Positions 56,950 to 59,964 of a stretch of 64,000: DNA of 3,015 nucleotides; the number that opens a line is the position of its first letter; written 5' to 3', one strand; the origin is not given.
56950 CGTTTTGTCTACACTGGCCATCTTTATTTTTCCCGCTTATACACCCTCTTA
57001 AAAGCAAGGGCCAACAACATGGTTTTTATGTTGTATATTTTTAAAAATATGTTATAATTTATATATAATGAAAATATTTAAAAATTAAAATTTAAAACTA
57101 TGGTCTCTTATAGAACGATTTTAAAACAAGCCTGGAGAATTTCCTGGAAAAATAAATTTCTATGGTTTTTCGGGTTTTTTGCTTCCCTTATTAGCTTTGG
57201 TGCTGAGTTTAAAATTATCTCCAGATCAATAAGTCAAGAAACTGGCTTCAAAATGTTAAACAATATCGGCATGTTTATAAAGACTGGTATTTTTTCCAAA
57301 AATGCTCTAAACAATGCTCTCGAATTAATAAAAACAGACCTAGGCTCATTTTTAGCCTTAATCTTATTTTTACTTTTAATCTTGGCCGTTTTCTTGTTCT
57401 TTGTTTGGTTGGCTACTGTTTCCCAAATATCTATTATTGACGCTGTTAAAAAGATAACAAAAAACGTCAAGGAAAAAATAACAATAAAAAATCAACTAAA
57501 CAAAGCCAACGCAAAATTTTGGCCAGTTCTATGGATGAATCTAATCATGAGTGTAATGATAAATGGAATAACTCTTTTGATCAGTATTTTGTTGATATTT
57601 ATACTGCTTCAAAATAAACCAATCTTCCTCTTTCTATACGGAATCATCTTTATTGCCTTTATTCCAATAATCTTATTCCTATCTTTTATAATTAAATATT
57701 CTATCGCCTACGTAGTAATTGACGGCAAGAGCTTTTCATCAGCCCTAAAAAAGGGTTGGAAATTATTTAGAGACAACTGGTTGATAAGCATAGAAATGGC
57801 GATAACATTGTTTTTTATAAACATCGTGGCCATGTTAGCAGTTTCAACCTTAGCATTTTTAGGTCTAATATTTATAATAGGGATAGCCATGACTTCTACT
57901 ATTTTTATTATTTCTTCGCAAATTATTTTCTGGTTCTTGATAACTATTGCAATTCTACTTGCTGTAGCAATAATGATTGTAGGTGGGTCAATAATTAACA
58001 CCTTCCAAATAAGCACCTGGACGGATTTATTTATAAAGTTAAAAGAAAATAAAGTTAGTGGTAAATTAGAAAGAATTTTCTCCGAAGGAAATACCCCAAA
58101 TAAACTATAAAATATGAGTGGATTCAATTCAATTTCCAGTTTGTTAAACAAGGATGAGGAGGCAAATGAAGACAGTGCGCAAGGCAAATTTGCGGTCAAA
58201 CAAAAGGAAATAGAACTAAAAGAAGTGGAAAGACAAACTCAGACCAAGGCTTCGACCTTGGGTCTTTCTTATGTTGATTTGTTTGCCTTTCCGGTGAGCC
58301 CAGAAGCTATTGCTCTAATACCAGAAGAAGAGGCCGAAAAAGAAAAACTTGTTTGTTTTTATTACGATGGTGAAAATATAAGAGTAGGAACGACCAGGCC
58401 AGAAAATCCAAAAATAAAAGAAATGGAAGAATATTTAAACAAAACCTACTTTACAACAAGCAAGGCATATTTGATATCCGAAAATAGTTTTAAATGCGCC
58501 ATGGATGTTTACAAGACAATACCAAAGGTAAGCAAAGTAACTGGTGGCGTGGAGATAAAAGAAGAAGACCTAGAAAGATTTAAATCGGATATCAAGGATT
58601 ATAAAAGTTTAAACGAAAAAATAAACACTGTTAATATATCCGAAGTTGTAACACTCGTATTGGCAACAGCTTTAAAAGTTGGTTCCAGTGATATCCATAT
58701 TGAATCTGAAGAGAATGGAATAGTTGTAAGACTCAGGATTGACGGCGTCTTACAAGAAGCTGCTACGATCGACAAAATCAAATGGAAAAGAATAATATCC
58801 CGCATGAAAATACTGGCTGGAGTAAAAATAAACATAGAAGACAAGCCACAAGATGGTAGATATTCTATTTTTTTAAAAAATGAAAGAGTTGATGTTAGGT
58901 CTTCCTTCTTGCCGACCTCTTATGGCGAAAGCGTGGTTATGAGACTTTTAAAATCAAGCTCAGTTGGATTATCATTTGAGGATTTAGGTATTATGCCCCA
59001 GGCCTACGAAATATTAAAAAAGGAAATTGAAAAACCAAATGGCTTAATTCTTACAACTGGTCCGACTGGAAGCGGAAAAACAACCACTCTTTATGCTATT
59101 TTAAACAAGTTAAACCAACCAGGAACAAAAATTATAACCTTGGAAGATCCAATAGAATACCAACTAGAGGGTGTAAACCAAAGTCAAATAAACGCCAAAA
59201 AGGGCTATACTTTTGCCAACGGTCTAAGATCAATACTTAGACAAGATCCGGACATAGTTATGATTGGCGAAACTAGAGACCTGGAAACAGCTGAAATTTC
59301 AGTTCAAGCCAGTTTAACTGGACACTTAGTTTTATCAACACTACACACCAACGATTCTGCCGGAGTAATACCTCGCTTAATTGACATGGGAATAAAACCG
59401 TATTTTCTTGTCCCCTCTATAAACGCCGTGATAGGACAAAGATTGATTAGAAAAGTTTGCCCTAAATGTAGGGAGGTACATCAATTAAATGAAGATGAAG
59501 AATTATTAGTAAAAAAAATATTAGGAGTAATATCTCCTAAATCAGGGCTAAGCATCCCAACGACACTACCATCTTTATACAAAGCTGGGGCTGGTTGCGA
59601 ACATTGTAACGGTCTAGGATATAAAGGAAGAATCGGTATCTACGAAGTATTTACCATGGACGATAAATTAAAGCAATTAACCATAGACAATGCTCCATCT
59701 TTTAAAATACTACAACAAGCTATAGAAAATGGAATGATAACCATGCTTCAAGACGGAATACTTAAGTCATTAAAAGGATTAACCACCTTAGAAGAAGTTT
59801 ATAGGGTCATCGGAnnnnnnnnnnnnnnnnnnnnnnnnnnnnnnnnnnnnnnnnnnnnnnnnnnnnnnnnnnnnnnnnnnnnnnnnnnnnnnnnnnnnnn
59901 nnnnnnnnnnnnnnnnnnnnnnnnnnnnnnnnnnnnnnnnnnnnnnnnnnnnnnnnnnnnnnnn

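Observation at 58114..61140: Two complete PilB/GspE secretion-ATPase modules are fused in a single 1008-aa polypeptide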

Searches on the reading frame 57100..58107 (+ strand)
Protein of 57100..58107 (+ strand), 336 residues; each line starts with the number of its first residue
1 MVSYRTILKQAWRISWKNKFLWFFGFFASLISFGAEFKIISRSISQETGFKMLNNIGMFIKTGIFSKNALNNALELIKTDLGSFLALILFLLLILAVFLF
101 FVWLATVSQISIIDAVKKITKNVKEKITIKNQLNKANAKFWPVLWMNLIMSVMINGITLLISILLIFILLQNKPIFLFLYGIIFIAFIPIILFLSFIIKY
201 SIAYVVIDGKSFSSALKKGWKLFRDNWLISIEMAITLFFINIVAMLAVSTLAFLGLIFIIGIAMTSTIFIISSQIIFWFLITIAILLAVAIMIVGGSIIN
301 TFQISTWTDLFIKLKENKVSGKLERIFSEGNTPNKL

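Call 21: search_protein_families(library=pfam, proteins=[window:57100-58107:+], max_evalue=0.1)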
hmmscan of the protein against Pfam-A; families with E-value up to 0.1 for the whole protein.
window:57100-58107:+ (336 aa): 2 families
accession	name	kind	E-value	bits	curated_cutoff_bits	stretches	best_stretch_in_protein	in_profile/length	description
PF24400.1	DUF7544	-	0.00088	19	27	1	79-300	62-277/302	Family of unknown function (DUF7544)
PF04515.18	Choline_transpo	-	0.031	14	26.9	1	172-304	187-319/326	Plasma-membrane choline transporter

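Call 42: find_homologous_proteins(query=window:57100-58107:+, max_evalue=0.001)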
Query window:57100-58107:+ (336 aa): 294 proteins with E <= 0.001 among 8000 candidates; the best 120 are listed.
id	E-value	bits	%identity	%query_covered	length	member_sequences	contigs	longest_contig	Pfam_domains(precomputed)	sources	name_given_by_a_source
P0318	1.1e-162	559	81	100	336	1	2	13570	-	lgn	-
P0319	9.3e-132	457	100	69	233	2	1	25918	PF25231.2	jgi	jgi:hypothetical protein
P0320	8.4e-127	441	67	98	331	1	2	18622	PF24400.2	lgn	-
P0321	1.2e-126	441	67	98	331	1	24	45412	PF24400.2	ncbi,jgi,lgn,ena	-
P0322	1.5e-126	440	67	98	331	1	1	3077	PF24400.2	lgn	-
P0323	1.9e-126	440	67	98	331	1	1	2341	PF24400.2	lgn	-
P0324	3.5e-126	439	67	98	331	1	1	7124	PF24400.2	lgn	-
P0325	5.5e-126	438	67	98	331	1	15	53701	PF24400.2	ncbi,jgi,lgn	-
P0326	8.7e-126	438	67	98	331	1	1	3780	PF24400.2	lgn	-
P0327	2.9e-125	436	67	98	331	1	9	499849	PF24400.2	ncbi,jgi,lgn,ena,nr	ncbi:MAG TPA: hypothetical protein PK686_01935 [bacterium]|nr:hypothetical protein [bacterium] HPV65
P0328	4.6e-125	435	67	98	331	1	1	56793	PF24400.2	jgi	-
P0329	1.6e-123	430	65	99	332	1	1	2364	PF24400.2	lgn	-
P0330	1.9e-123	430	64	99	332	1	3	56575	PF24400.2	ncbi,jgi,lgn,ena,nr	ncbi:MAG: hypothetical protein WCY43_01525 [Patescibacteria group bacterium]|nr:hypothetical protein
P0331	4.6e-123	429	64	99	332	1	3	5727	PF24400.2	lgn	-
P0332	4.7e-123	429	64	99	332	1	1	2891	PF24400.2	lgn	-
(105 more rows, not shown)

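Call 63: predict_structure(alignment_id=A2)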
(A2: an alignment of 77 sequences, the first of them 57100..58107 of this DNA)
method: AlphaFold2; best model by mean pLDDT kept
length: 336 residues; sequences in the alignment: 77
mean_pLDDT: 84.4   pTM: 0.80
mean pLDDT of the five models: 84.4, 84.0, 83.8, 82.7, 82.5
residues with pLDDT >= 90: 171; 70-90: 110; 50-70: 46; < 50: 9
segments of 3 or more residues with pLDDT < 50: 331-336
pLDDT, mean of each block of 10 residues (from residue 1): 79 90 88 54 54 64 76 89 92 93 94 92 82 91 93 87 80 86 89 92 95 95 92 90 93 95 87 83 94 93 94 79 57 42
secondary structure, 60 per line:
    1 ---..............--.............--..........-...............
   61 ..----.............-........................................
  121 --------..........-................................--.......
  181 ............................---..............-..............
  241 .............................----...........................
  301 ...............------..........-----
elements in order: H4-17 H20-32 H35-44 H46-62 H67-79 H81-120 H129-138 H140-171 H174-208 H212-225 H227-269 H274-315 H322-331

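Call 68: fold_search(model_id=the predicted structure, library=pdb)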
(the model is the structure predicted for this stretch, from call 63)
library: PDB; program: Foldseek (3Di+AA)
matches with E <= 10: 136; with E <= 0.001: 0
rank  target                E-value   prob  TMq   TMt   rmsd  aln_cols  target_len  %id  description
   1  9qu3                  1.1e-01  0.91  0.32  0.30  18.2       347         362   14  Cryo-EM structure of the human choline transporter-like protein hCTL1 in LMNG (released 2025-05-14)
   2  7wwb_A                1.7e-01  0.80  0.30  0.30  20.7       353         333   14  Choline transporter-like protein 1 (released 2022-06-22)
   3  6rah_B                3.5e-01  0.57  0.28  0.18  18.1       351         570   11  Heterodimeric ABC exporter TmrAB in ATP-bound outward-facing open conformation (released 2019-07-31)
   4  9f63                  4.4e-01  0.80  0.38  0.32  19.4       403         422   12  Crystal structure of Saccharomyces cerevisiae pH nine-sensitive protein 1 (PNS1) (released 2024-05-15)
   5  9bd7_A                5.5e-01  0.33  0.24  0.17  19.2       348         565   13  PaMsbA in an open, outward conformation (released 2025-09-03)
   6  6ram_B                7.8e-01  0.33  0.25  0.16  18.7       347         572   12  Heterodimeric ABC exporter TmrAB under turnover conditions in asymmetric unlocked return conformation with wider opene (released 2019-07-31)
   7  9cus_C                8.5e-01  0.33  0.27  0.18  19.6       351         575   13  BmrCD in the outward-facing conformation bound to Hoechsts (released 2025-08-13)
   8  8vp1_B                9.3e-01  0.20  0.24  0.17  19.7       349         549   17  Cryo-EM structure of the ABC transporter PCAT1 cysteine-free core bound with ATP (released 2024-10-30)
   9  8tso_A                9.7e-01  0.15  0.21  0.15  19.8       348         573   14  KDL bound, nucleotide-free MsbA in open, outward-facing conformation (released 2024-06-19)
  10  6rai_B                1.1e+00  0.23  0.25  0.16  18.7       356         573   11  Heterodimeric ABC exporter TmrAB in ATP-bound outward-facing occluded conformation (released 2019-07-31)
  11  7bcw_A                1.1e+00  0.15  0.22  0.15  19.1       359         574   11  Structure of MsbA in Salipro with ADP vanadate (released 2022-01-12)
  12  2hyd_A                1.2e+00  0.38  0.30  0.20  18.6       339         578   13  Multidrug ABC transporter SAV1866 (released 2006-09-05)
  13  7ow8_A                1.2e+00  0.18  0.22  0.15  19.1       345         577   12  CryoEM structure of the ABC transporter BmrA E504A mutant in complex with ATP-Mg (released 2022-01-19)
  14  7dqv                  1.2e+00  0.12  0.20  0.14  18.9       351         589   10  Crystal structure of a CmABCB1 mutant (released 2021-03-24)
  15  6a6m                  1.3e+00  0.14  0.22  0.15  19.2       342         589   12  Crystal structure of an outward-open nucleotide-bound state of the eukaryotic ABC multidrug transporter CmABCB1 (released 2019-02-20)
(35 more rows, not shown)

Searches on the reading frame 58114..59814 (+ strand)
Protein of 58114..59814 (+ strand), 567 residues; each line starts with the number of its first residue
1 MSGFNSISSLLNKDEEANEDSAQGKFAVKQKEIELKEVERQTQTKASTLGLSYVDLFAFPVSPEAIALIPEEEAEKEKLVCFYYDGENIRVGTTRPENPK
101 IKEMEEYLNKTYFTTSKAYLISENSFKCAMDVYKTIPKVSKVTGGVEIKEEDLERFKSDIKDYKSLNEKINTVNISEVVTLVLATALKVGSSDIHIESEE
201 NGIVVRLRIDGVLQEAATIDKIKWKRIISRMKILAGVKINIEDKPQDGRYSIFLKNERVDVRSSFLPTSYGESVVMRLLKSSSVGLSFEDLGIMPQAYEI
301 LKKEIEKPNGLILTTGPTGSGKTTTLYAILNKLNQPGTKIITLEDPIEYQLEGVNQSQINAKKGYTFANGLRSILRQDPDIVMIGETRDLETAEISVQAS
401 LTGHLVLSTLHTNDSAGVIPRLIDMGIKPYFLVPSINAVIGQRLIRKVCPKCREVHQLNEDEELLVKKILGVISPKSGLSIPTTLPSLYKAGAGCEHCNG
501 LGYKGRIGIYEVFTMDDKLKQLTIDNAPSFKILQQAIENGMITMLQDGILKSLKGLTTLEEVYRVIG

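Call 74: search_protein_families(library=ncbifam, proteins=[window:58114-59814:+], max_evalue=1e-30)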
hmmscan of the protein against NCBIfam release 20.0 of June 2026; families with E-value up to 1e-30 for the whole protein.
window:58114-59814:+ (567 aa): 6 families
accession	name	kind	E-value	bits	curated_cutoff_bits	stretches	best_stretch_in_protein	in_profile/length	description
TIGR02533.1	type_II_gspE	equivalog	2.1e-148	495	630.25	1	74-565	9-485/486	type II secretion system ATPase GspE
TIGR02538.1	type_IV_pilB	equivalog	2.5e-144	482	675.65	1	22-565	25-561/564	type IV-A pilus assembly ATPase PilB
NF007755.0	PRK10436.1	equivalog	2e-119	399.3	617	1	150-567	60-460/465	type II secretion system protein GspE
NF053534.1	T4PilAsmATPsTfpB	equivalog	2e-115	386.4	850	1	30-566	60-582/584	type IV pilus assembly ATPase TfpB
NF041000.1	ATPase_ComGA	equivalog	7.7e-74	248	300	1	182-446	3-266/267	competence type IV pilus ATPase ComGA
TIGR01420.1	pilT_fam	subfamily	2.4e-51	175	319.1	1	182-446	5-269/343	PilT/PilU family type 4a pilus ATPase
